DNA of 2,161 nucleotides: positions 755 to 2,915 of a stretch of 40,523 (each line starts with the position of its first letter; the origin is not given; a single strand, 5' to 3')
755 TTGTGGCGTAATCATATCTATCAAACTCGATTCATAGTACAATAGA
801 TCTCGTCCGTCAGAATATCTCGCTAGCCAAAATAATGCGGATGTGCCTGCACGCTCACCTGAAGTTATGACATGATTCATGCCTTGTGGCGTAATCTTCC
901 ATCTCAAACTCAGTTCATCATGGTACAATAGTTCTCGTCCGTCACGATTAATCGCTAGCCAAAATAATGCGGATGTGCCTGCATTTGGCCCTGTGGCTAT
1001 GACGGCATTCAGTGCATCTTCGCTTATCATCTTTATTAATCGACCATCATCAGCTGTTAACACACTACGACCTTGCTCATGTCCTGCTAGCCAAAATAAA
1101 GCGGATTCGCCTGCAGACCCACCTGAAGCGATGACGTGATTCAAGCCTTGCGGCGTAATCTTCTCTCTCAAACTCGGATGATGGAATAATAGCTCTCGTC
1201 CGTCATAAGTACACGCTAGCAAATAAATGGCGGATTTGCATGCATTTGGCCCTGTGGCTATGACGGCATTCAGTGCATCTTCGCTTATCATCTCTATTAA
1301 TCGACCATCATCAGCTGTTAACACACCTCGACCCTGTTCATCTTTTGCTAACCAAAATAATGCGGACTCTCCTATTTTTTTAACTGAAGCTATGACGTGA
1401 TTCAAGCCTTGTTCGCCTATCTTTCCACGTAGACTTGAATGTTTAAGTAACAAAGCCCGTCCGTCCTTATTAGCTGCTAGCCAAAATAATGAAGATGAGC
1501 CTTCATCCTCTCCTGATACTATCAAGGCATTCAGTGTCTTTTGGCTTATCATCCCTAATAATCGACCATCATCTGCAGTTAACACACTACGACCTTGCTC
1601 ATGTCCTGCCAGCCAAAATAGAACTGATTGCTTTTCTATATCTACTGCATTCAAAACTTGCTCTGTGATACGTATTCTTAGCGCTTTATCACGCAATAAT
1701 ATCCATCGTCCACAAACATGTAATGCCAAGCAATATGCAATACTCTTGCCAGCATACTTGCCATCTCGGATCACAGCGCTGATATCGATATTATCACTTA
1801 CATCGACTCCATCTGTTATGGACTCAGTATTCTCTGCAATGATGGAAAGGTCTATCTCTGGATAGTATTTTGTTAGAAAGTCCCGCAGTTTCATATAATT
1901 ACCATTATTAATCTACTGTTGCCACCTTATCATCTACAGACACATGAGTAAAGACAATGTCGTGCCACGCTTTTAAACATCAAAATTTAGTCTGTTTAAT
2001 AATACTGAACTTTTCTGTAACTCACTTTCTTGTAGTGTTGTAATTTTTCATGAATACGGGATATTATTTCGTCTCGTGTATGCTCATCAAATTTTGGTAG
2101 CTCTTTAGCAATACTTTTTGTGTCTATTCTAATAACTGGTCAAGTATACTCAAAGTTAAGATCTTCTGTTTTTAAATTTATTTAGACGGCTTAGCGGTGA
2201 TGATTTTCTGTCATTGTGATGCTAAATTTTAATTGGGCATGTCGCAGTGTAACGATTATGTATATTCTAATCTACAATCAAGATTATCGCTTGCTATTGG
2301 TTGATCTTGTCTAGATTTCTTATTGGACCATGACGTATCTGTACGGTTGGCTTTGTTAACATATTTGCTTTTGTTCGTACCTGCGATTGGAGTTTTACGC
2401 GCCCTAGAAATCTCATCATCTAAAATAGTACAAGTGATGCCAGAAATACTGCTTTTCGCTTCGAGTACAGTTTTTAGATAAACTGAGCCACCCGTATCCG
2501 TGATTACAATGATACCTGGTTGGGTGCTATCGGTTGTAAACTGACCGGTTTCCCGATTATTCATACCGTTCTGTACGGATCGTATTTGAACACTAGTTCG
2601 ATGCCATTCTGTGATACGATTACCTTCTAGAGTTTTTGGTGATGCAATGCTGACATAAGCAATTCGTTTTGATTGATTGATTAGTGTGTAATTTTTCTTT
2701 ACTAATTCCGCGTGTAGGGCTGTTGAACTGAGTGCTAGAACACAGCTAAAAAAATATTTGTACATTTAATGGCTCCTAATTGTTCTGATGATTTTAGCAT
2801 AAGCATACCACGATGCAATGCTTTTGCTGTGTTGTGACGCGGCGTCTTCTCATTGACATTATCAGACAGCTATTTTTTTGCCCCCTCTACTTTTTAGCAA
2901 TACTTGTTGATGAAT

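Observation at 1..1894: Unlisted reverse-strand gene made of at least 13 near-identical 43/44-aa tandem repeats with a two-subtype (261-bp) super-repeat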

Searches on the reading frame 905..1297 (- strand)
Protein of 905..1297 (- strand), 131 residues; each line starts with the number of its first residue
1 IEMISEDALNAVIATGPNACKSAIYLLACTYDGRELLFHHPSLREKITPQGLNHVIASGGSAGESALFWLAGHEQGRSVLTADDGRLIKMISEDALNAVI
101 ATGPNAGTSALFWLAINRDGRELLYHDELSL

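Call 86: predict_structure(alignment_id=A6)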
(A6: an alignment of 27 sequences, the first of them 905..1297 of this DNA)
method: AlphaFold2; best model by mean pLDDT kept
length: 131 residues; sequences in the alignment: 27
mean_pLDDT: 93.7   pTM: 0.89
mean pLDDT of the five models: 93.7, 93.5, 93.1, 93.1, 93.1
residues with pLDDT >= 90: 115; 70-90: 11; 50-70: 5; < 50: 0
segments of 3 or more residues with pLDDT < 50: none
pLDDT, mean of each block of 10 residues (from residue 1): 95 94 97 98 97 95 97 96 93 96 95 94 74 58
secondary structure, 60 per line:
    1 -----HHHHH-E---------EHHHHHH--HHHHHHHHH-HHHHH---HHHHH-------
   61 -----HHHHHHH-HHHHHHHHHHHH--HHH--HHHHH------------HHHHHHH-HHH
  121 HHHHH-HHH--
elements in order: H6-10 H23-28 H31-39 H41-45 H49-53 H66-72 H74-85 H93-97 H110-116 H118-125

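Call 89: fold_search(model_id=the predicted structure, library=pdb)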
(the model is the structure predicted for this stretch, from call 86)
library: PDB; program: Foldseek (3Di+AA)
matches with E <= 10: 289; with E <= 0.001: 0
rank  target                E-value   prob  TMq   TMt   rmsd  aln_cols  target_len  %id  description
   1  9nvp_B                1.0e-01  0.63  0.46  0.11   9.5       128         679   17  Structure of Nanchung-Inactive-Calmodulin in complex with Nicotinamide, EDTA (released 2026-02-11)
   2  7s02_A                1.1e-01  0.57  0.39  0.17   5.4       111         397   14  Crystal structure of FBF-2 in complex with LST-1 site A peptide and FBE RNA (released 2021-12-29)
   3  6pun_C                1.4e-01  0.41  0.37  0.16   6.1       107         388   12  Crystal structure of a ternary complex of FBF-2 with LST-1 (site B) and compact FBE RNA (released 2019-08-21)
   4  6noh_A                1.5e-01  0.51  0.39  0.16   5.4       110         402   15  Crystal structure of FBF-2 repeat 5 mutant (C363S, R364Y, Q367S) in complex with 8-nt RNA (released 2019-01-30)
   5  7rzz_A                1.7e-01  0.21  0.30  0.13   9.7       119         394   14  Crystal structure of FBF-2 in complex with LST-1 site A peptide and compact FBE RNA (released 2022-04-13)
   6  6pun_A                1.9e-01  0.30  0.36  0.15   6.5       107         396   12  Crystal structure of a ternary complex of FBF-2 with LST-1 (site B) and compact FBE RNA (released 2019-08-21)
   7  4bsz_B                2.1e-01  0.54  0.48  0.43   5.5       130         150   14  Crystal Structure of the Yeast Ribosomal Protein Rps3 in Complex with its Chaperone Yar1 (released 2013-09-04)
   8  8sj7_A                2.2e-01  0.30  0.36  0.15   6.9       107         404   13  Crystal structure of FBF-2 (RBD+CT) in complex with compact FBE RNA (released 2023-09-27)
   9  6nof_A                2.5e-01  0.38  0.38  0.16   5.5       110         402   15  Crystal structure of FBF-2 repeat 5 mutant (C363A, R364Y, Q367S) in complex with 8-nt RNA (released 2019-01-30)
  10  4hbd                  2.7e-01  0.16  0.31  0.20   9.8       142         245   17  Crystal structure of KANK2 ankyrin repeats (released 2012-12-12)
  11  6dmw_B                2.8e-01  0.51  0.48  0.13   4.3       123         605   18  Calmodulin-bound full-length rbTRPV5 (released 2018-10-24)
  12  9ptd_C                2.8e-01  0.41  0.40  0.19   5.0       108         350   15  Crystal structure of C. elegans PUF-3 (released 2025-12-17)
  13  9nvn_B                2.8e-01  0.38  0.47  0.12   9.2       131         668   15  Structure of Nanchung-Inactive-Calmodulin in apo state (released 2026-02-11)
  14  9fqr_Fj               2.8e-01  0.25  0.35  0.18   5.9       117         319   16  96-nm repeat of axonemal doublet microtubules from bovine sperm (released 2025-03-26)
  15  9i8o_C                2.8e-01  0.18  0.30  0.26   7.1       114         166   12  Beta-Catenin R4 with Compound 1 (released 2026-02-18)
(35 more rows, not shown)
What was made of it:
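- Closest known: Ankyrin-repeat Dot/Icm effectors of Legionella and Coxiella. Same: AnkX is among the Foldseek hits (TMq 0.47, call 89).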

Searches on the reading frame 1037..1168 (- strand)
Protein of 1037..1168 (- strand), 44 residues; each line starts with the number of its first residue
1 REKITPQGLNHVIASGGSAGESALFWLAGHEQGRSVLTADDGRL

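Call 28: search_solved_structures(query=A1, max_evalue=10, show_alignments=3)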
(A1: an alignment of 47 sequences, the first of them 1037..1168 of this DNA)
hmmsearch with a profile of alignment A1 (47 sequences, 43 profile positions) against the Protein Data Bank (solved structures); distinct sequences matched with E-value up to 10: 0.
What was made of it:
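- On TAL effector repeats: The unit profile hits no PDB chain (call 28).
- A unit profile finds none of the many ANK chains in the PDB at E<=10 (call 28). The unit profile hits no TALE, BurrH or PUF chain in the PDB (call 28).
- Tried and rejected: The unit profile against PDB sequences found nothing at E<=10 (call 28).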

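Call 37: search_protein_representatives(alignment_id=A1)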
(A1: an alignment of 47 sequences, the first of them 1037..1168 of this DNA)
Query: 47 sequences, 43 profile positions. Proteins with E-value up to 0.001 (for the whole library): 543; up to 1e-10: 341; up to 1e-30: 115. The best 150 are listed.
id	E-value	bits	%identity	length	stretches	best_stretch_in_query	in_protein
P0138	3.6e-254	836.3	-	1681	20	4-43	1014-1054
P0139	1.0e-166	556.4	-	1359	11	1-43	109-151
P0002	9.0e-133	447.8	-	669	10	1-42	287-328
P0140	1.1e-111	380.2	-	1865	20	2-34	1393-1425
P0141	2.5e-99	340.7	-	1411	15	3-43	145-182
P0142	1.1e-97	335.5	-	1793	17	7-40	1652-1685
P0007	1.1e-95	329.0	-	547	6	1-41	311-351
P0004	2.1e-88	305.8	-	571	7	6-43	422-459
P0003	1.0e-87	303.6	-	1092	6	1-43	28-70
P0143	1.4e-84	293.5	-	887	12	3-43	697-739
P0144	1.9e-84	293.1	-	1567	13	16-40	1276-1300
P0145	2.6e-78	273.4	-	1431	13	1-38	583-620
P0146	3.7e-77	269.8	-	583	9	1-43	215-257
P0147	1.2e-75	265.0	-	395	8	1-43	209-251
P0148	3.5e-74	260.2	-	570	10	2-41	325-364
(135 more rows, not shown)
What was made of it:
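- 543 representative proteins at E<=1e-3, and 115 at E<=1e-30 (call 37).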

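Call 43: search_protein_families(library=pfam, alignment_id=A3, max_evalue=0.001)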
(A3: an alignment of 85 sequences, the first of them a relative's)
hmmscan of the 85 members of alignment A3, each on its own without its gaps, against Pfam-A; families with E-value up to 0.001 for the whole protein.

A. member 1, P0146 (583 aa): 5 families
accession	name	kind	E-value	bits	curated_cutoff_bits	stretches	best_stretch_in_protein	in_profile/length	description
PF11789.14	zf-Nse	-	4.4e-11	42.9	27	1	18-67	3-56/57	Zinc-finger of the MIZ type in Nse subunit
PF13639.12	zf-RING_2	-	6.9e-05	23.5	27.3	1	28-68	2-44/44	Ring finger domain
PF12678.13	zf-rbx1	-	0.00016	22.3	31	1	41-68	28-55/55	RING-H2 zinc finger domain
PF13923.12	zf-C3HC4_2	-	0.00021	21.5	27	1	29-67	2-40/40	Zinc finger, C3HC4 type (RING finger)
PF04564.21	U-box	-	0.00033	21.2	21.4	0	25-83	3-62/73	U-box domain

B. families by the number of members that match (of 85 scanned): 27 families (the first 25 are shown)
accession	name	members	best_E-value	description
PF11789.14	zf-Nse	22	4.1e-15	Zinc-finger of the MIZ type in Nse subunit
PF13445.12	zf-RING_UBOX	18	4.4e-08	RING-type zinc-finger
PF13639.12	zf-RING_2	14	7.2e-07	Ring finger domain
PF04564.21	U-box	13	2.4e-09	U-box domain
PF13923.12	zf-C3HC4_2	13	1.9e-06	Zinc finger, C3HC4 type (RING finger)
PF12678.13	zf-rbx1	11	5.2e-05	RING-H2 zinc finger domain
PF04641.18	Rtf2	3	9.7e-05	Rtf2 RING-finger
PF00226.36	DnaJ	2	1.6e-22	DnaJ domain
PF20044.4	DUF6446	1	8.2e-08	Family of unknown function (DUF6446)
PF18423.6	zf_CopZ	1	1.1e-07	Zinc binding domain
PF17830.6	STI1-HOP_DP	1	7.1e-05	STI1/HOP, DP domain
PF00097.31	zf-C3HC4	1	0.00014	Zinc finger, C3HC4 type (RING finger)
PF18545.6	HalOD1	1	0.00017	Halobacterial output domain 1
PF00804.31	Syntaxin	1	0.00019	Syntaxin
PF14634.12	zf-RING_5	1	0.00024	zinc-RING finger domain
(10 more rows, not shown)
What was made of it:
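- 22 of 85 short members carry zf-Nse, RING or U-box domains (call 43). The dominant partners are E3-ligase domains, which point to protein substrates (call 43).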

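Call 46: find_homologous_proteins(query=A1, max_evalue=0.00001)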
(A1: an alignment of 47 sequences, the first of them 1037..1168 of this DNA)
Query A1 (47 sequences): 37 candidates shared short words with the query, none scored E <= 0.00001.
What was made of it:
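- Tried and rejected: That search was wasted (call 46).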

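Call 91: search_protein_families(library=pfam, alignment_id=A7, max_evalue=0.00001)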
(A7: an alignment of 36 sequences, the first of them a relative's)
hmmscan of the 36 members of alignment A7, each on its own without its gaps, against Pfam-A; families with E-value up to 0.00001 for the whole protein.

A. member 1, P0138 (1681 aa): 4 families
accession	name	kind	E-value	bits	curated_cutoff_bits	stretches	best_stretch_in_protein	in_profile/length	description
PF01443.25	Viral_helicase1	-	2.7e-10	40.9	21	1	317-493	55-198/228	Viral superfamily 1 RNA helicase core domain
PF21474.3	DNApolII_N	-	2e-09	37.5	25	0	1204-1217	12-24/36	DNA polymerase II, N-terminal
PF09848.15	SLFN-g3_helicase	-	1.5e-07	31.5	24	1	160-396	5-169/354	Schlafen group 3, DNA/RNA helicase domain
PF21544.3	PorZ_N_b_propeller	-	2.3e-07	31.6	27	0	874-909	68-103/154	TSS9, PorZ, N-terminal beta-propeller domain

B. families by the number of members that match (of 36 scanned): 24 families
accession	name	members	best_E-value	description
PF09848.15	SLFN-g3_helicase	4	6e-08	Schlafen group 3, DNA/RNA helicase domain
PF08238.18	Sel1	2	9e-14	Sel1 repeat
PF13401.12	AAA_22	2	2.7e-08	AAA domain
PF13245.12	AAA_19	2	9.5e-08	AAA domain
PF13604.12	AAA_30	2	9.3e-06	AAA domain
PF18219.6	SidC_N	1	1.1e-28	SidC N-terminal domain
PF08476.15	VD10_N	1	5.8e-19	Viral D10 N-terminal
PF04851.21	ResIII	1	1.6e-16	Type III restriction enzyme, res subunit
PF00270.35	DEAD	1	4.4e-11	DEAD/DEAH box helicase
PF18083.6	PutA_N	1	5.4e-11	Proline utilization A N-terminal domain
PF01443.25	Viral_helicase1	1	2.7e-10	Viral superfamily 1 RNA helicase core domain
PF21474.3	DNApolII_N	1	2e-09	DNA polymerase II, N-terminal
PF04064.18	DUF384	1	1.2e-08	Domain of unknown function (DUF384)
PF09280.16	XPC-binding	1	1.3e-08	XPC-binding domain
PF13445.12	zf-RING_UBOX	1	2e-08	RING-type zinc-finger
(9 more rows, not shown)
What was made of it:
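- Long members carry SidC_N (E 1e-28), RING, ULD and XPC-binding domains (call 91). SF1/SF2 helicase fusions occur in several long members (call 91).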

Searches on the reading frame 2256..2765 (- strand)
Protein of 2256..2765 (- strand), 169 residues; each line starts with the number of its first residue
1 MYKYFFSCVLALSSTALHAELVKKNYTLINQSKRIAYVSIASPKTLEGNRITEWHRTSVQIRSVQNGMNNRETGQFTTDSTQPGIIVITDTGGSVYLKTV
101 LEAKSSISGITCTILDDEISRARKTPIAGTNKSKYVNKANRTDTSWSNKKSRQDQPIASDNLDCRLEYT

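Call 11: find_encoding_contigs(protein=window:2256-2765:-, flank=10000, max_places=6)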
Protein window:2256-2765:- (169 aa): 7 contigs read that carry it; 5 places shown.
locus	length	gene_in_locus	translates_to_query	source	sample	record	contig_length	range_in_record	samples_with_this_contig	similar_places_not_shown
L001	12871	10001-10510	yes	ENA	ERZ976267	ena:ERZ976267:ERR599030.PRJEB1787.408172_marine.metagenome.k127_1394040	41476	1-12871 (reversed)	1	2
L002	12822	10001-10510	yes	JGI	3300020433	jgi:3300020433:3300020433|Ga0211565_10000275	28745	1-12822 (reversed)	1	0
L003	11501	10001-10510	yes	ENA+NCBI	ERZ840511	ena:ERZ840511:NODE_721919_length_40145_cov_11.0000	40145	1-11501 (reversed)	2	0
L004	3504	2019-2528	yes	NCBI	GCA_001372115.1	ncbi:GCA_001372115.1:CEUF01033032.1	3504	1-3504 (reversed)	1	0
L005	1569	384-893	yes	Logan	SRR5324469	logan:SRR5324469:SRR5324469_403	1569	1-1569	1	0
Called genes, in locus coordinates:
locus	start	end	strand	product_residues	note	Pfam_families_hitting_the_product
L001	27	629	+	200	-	PF01726:LexA_DNA_bind, PF00717:Peptidase_S24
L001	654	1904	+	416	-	PF00817:IMS, PF21999:IMS_HHH_1 (weak)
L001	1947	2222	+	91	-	PF03658:Ub-RnfH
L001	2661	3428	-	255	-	PF00127:Copper-bind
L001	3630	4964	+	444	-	PF07690:MFS_1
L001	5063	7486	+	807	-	PF00702:Hydrolase (faint)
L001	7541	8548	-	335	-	PF00730:HhH-GPD, PF00633:HHH (weak), PF14815:NUDIX_4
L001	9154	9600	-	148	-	-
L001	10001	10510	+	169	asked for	-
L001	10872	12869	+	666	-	?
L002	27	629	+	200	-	PF01726:LexA_DNA_bind, PF00717:Peptidase_S24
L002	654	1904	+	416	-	PF00817:IMS, PF21999:IMS_HHH_1 (weak)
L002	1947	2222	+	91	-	PF03658:Ub-RnfH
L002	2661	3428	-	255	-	PF00127:Copper-bind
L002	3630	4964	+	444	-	PF07690:MFS_1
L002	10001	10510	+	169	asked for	-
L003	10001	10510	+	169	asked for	-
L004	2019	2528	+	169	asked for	-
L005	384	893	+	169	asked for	-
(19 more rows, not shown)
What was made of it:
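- Every short-read assembly ends inside the array (call 11).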

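Call 12: search_protein_families(library=pfam, proteins=[window:2256-2765:-])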
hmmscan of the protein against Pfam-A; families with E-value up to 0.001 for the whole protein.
window:2256-2765:- (169 aa): 0 families
